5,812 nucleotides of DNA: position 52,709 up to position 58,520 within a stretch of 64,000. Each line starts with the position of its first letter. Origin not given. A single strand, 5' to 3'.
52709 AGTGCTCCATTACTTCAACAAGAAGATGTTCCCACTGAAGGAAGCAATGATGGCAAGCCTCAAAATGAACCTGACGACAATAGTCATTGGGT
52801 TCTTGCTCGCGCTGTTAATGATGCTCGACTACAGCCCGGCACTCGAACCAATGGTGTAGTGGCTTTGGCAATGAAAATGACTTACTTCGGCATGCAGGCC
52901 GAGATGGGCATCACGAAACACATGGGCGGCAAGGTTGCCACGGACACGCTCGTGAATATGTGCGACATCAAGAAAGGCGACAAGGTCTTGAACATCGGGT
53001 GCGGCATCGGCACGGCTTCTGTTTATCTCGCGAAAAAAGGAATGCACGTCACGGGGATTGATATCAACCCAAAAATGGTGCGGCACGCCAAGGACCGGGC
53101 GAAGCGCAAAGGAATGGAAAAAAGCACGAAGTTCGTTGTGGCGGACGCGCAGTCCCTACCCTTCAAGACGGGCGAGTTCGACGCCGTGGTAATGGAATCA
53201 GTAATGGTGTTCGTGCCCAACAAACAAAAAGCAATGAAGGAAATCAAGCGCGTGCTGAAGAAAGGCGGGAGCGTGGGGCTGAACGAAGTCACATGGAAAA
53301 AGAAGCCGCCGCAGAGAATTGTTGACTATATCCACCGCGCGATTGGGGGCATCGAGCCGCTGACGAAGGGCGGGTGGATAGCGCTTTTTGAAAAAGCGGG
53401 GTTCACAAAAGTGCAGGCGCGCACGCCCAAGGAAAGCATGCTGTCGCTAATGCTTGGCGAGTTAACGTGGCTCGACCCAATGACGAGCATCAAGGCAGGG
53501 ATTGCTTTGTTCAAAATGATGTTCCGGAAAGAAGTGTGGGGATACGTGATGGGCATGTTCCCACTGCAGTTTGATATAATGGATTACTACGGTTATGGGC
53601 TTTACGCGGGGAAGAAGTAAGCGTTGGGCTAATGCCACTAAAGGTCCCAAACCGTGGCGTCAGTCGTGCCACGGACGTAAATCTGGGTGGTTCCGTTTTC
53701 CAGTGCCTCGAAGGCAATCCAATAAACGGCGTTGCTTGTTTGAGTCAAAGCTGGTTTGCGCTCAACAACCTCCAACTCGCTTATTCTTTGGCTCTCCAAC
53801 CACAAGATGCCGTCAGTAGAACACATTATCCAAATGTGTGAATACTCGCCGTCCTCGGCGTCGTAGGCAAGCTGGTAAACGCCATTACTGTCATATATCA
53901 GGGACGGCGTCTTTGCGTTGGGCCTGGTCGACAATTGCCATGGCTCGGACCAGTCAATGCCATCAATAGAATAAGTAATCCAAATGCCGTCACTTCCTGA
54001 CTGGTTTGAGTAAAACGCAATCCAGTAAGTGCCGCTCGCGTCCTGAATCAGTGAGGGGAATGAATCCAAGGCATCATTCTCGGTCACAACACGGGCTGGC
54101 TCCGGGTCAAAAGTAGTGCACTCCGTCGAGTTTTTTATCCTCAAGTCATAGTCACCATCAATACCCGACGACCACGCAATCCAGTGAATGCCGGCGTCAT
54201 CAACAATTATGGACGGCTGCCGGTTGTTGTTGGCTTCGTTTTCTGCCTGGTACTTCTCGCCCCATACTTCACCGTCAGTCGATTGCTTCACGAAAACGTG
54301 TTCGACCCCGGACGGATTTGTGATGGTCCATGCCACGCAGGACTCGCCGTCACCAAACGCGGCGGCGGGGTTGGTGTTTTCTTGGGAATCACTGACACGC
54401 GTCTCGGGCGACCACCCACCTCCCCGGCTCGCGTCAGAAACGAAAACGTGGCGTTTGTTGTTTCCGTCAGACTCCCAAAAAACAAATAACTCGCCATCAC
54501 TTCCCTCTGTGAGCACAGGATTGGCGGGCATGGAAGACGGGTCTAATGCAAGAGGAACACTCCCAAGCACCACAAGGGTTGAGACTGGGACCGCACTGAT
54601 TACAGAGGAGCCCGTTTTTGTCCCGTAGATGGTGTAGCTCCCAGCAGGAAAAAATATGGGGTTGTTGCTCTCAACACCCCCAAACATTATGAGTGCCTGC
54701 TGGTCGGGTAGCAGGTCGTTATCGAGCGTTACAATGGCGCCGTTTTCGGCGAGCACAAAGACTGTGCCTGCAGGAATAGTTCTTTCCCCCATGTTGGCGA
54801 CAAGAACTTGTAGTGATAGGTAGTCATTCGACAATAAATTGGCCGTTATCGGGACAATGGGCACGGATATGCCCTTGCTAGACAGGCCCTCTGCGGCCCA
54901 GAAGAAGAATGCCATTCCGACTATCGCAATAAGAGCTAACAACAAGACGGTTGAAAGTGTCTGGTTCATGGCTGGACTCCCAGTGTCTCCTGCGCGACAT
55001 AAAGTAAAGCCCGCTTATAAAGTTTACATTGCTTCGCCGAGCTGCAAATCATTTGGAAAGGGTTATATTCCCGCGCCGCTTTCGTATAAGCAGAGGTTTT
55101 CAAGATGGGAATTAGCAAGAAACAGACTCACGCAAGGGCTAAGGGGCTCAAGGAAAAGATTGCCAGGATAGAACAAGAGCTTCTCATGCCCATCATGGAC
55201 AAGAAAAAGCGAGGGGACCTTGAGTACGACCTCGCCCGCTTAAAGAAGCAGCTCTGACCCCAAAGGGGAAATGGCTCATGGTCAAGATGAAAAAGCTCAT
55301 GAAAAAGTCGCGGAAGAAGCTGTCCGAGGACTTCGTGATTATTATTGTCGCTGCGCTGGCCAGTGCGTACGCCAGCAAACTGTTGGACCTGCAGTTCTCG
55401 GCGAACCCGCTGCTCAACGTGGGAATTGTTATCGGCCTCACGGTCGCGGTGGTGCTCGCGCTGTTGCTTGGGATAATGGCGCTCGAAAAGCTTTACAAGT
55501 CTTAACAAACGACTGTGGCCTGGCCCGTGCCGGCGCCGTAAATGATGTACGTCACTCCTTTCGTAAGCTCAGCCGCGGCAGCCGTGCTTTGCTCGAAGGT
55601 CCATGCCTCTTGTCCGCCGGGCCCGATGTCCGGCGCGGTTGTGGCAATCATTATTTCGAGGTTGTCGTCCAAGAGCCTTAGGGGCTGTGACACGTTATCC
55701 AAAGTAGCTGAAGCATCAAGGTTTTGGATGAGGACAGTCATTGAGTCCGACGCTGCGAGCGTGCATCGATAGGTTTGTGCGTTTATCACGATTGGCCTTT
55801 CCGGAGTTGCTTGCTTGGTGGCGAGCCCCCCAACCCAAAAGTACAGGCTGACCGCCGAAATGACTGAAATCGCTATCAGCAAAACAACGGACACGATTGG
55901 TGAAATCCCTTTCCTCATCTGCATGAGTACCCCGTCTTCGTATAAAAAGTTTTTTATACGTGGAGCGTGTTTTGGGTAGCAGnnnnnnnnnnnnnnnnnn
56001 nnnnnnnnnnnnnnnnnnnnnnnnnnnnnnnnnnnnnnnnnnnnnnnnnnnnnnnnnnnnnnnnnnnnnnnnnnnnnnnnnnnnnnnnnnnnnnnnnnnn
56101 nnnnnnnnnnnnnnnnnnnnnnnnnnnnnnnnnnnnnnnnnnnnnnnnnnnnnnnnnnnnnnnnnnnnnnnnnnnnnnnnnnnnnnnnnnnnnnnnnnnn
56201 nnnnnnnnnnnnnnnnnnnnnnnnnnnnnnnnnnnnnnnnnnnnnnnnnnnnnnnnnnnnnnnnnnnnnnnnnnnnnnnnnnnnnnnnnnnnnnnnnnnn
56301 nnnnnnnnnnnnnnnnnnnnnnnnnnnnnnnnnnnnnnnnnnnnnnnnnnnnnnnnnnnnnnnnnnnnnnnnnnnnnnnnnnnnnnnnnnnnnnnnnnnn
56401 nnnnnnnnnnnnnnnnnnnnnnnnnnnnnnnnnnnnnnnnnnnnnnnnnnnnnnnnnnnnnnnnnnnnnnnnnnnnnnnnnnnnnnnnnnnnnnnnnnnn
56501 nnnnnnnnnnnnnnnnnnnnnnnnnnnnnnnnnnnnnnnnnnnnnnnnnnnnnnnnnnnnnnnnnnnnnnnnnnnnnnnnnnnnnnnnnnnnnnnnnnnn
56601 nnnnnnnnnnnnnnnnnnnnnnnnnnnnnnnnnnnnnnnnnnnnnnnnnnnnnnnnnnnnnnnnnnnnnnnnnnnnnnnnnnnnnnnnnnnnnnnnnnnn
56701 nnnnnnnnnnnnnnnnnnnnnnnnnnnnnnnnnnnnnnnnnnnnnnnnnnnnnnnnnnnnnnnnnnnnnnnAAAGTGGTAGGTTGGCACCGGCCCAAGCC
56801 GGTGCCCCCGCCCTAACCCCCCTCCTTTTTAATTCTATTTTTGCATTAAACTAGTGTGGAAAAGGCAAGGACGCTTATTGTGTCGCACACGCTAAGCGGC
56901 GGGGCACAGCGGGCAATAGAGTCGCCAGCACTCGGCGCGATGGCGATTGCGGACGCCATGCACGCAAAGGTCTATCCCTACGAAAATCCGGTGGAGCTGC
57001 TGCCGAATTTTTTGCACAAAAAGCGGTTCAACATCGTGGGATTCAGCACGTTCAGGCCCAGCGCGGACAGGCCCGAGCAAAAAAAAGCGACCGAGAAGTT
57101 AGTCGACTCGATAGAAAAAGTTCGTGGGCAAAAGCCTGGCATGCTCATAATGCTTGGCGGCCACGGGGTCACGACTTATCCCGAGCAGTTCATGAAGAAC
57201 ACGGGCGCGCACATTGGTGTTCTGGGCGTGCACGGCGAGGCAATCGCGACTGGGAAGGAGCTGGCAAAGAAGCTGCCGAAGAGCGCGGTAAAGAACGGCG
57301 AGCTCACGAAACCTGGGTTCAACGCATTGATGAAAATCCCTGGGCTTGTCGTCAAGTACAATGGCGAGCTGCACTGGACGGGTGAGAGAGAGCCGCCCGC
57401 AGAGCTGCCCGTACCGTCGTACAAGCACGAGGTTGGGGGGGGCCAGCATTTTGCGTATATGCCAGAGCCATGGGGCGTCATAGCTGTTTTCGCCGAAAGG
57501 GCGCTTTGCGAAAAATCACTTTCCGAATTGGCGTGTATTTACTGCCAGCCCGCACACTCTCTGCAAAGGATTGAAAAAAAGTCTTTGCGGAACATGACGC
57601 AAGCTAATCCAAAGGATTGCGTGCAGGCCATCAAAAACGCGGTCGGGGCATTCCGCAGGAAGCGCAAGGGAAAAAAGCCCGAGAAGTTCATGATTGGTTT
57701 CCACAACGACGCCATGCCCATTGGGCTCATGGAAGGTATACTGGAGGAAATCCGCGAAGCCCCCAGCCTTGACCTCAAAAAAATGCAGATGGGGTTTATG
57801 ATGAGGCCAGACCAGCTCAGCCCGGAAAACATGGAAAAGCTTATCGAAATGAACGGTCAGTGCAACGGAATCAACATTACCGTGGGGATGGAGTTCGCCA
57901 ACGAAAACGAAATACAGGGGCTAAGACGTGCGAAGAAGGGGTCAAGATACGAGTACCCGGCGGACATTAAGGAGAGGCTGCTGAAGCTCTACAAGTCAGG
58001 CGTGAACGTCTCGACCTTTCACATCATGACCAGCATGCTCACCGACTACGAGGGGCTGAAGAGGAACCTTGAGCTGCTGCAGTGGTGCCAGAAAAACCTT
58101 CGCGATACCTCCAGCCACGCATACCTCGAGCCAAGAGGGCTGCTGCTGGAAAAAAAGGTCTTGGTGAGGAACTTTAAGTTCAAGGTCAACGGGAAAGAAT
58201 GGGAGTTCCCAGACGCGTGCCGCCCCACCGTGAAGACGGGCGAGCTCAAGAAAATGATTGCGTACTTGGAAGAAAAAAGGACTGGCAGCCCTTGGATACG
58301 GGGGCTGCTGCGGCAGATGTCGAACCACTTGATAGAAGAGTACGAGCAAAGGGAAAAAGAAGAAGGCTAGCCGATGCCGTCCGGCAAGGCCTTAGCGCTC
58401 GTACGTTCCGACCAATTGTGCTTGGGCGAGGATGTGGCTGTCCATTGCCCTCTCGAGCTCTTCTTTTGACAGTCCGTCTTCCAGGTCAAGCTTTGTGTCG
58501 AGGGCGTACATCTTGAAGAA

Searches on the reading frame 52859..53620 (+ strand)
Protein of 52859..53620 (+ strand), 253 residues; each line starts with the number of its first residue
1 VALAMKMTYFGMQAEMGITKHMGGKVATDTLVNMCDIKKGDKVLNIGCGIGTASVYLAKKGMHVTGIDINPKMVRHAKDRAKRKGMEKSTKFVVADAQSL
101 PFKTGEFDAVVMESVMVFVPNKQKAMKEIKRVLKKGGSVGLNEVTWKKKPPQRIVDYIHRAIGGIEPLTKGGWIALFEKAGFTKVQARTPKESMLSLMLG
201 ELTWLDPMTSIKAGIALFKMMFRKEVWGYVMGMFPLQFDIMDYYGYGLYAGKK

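Call 71: search_protein_families(library=pfam, proteins=[window:52859-53620:+], max_evalue=0.001)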
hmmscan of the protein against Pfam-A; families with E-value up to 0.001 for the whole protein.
window:52859-53620:+ (253 aa): 21 families
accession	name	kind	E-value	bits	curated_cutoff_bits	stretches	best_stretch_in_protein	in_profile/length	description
PF08241.18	Methyltransf_11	-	1.6e-27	96.4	21.2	1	44-139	1-93/95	Methyltransferase domain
PF13649.12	Methyltransf_25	-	6.9e-26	91.2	27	1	43-137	1-97/97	Methyltransferase domain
PF13847.12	Methyltransf_31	-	2.7e-23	82.7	27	1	37-145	1-113/145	Methyltransferase domain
PF01209.24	Ubie_methyltran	-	1.1e-18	67.9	20.1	1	9-144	20-154/233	ubiE/COQ5 methyltransferase family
PF08242.18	Methyltransf_12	-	1e-16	61.8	30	1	44-138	1-97/98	Methyltransferase domain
PF13489.12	Methyltransf_23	-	1.6e-15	57.6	27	1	37-186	20-163/164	Methyltransferase domain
PF02353.26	CMAS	-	7.6e-11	42.3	27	1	28-152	51-175/273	Mycolic acid cyclopropane synthetase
PF05175.20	MTS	-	1.4e-08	35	23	1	26-112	18-104/170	Methyltransferase small domain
PF01170.24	UPF0020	-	1.6e-08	35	22.3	1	60-111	75-126/197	RMKL-like, methyltransferase domain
PF03848.20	TehB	-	5.3e-08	33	20.4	1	31-136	22-127/193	Tellurite resistance protein TehB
PF02475.24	TRM5-TYW2_MTfase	-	7.2e-08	33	28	1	36-147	33-141/164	TRM5/TYW2 methyltransferase domain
PF01135.25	PCMT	-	9.5e-07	29.2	20.3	1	16-120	50-156/210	Protein-L-isoaspartate(D-aspartate) O-methyltransferase (PCMT)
PF06325.19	PrmA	-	1.2e-06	28.7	22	1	37-176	159-291/296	Ribosomal protein L11 methyltransferase (PrmA)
PF07021.18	MetW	-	7.2e-06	26.2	21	1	37-135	11-104/193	Methionine biosynthesis protein MetW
PF13679.12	Methyltransf_32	-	1.8e-05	25.1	27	1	32-100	18-92/143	Methyltransferase domain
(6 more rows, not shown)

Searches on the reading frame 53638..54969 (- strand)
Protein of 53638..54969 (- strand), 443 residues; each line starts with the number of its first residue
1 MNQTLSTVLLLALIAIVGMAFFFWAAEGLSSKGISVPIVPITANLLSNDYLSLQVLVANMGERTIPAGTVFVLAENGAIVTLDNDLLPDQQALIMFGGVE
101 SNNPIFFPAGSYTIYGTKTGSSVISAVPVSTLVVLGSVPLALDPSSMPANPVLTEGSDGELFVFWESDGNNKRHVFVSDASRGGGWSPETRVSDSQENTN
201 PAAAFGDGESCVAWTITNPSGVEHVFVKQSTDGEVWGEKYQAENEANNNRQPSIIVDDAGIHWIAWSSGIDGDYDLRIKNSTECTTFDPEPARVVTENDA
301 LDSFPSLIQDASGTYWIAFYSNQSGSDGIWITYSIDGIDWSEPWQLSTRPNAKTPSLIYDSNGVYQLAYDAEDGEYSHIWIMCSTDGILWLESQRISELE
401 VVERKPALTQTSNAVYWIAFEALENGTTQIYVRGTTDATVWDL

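Call 71: search_protein_families(library=pfam, proteins=[window:53638-54969:-], max_evalue=0.001)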
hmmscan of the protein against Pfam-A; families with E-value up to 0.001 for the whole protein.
window:53638-54969:- (443 aa): 1 family
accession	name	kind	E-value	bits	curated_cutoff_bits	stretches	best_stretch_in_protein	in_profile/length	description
PF13088.12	BNR_2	-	2.5e-06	27.5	31.4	1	149-363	52-273/277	BNR repeat-like domain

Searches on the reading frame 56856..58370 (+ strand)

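Call 71: search_protein_families(library=pfam, proteins=[window:56856-58370:+], max_evalue=0.001)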
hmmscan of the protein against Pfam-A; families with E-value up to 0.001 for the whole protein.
window:56856-58370:+ (504 aa): 2 families
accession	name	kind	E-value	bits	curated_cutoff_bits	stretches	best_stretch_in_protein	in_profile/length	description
PF02310.24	B12-binding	-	1.7e-06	28.3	32.1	1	23-128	12-115/121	B12 binding domain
PF04055.27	Radical_SAM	-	0.00077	20.1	29.5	0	225-392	9-149/166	Radical SAM superfamily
